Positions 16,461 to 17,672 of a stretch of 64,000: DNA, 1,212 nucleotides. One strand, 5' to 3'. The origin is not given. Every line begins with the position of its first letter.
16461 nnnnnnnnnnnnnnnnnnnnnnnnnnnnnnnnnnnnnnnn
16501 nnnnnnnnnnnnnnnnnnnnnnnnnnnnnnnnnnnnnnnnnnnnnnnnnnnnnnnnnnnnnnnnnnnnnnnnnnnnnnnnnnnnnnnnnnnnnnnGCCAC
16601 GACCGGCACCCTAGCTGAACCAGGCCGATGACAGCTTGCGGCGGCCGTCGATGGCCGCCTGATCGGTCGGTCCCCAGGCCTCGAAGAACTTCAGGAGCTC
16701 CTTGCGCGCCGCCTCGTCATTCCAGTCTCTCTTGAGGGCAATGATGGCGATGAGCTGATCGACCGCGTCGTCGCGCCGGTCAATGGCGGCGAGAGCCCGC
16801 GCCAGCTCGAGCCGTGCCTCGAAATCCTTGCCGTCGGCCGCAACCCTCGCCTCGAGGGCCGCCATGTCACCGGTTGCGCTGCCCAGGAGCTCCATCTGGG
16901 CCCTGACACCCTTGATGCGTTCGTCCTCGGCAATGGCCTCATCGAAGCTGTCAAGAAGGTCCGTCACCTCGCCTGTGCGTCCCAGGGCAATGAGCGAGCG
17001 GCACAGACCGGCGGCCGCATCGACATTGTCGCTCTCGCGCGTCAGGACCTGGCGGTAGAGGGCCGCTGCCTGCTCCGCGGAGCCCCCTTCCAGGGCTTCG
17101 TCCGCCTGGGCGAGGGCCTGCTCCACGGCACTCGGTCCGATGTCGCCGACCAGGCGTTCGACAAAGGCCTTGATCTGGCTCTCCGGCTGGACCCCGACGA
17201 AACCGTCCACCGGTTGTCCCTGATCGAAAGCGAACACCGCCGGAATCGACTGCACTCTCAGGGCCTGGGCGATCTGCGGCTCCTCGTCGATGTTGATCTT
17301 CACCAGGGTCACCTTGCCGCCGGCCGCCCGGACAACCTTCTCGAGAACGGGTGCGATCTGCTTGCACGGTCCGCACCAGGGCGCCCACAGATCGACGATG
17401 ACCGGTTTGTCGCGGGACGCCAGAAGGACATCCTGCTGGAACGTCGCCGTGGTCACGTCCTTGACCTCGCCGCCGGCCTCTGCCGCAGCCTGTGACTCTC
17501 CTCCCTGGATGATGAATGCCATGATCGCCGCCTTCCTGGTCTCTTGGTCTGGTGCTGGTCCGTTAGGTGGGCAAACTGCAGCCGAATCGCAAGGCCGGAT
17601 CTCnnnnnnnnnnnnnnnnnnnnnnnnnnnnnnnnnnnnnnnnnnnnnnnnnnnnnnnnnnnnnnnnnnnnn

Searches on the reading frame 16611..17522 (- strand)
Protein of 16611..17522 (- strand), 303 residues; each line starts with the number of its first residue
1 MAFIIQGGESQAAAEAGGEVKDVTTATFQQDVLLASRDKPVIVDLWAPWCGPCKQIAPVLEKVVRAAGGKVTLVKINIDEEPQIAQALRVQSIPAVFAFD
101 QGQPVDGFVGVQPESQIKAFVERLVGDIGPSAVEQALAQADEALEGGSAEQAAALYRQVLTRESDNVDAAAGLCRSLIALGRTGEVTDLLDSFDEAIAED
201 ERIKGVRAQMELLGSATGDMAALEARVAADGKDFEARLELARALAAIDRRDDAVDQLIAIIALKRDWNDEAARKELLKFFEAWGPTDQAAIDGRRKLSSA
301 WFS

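Call 14: search_protein_families(library=pfam, proteins=[window:16611-17522:-], max_evalue=0.001)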
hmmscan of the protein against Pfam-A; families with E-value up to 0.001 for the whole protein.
window:16611-17522:- (303 aa): 10 families
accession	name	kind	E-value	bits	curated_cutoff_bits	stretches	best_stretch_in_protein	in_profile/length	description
PF14561.12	TPR_20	-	3.6e-26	91.8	25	1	216-302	4-90/90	Tetratricopeptide repeat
PF00085.26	Thioredoxin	-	5.3e-26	91.1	23.5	1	20-122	2-102/103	Thioredoxin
PF14559.12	TPR_19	-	2.5e-12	47.3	25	1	143-209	1-67/68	Tetratricopeptide repeat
PF13098.12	Thioredoxin_2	-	1e-07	32.7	27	1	36-119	3-102/104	Thioredoxin-like domain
PF08534.16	Redoxin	-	5.4e-07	29.9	26.6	1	16-105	2-98/148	Redoxin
PF00578.27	AhpC-TSA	-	5.9e-06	26.7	26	1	35-112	22-101/124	AhpC/TSA family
PF13905.12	Thioredoxin_8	-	8.9e-06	26.4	27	1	39-83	2-48/94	Thioredoxin-like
PF13899.12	Thioredoxin_7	-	0.00013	22.4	27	1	34-100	13-82/83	Thioredoxin-like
PF14595.12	Thioredoxin_9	-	0.00022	21.6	25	1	34-103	37-108/129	Thioredoxin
PF13429.12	TPR_15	-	0.0007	19.5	26.2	0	142-254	155-268/280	Tetratricopeptide repeat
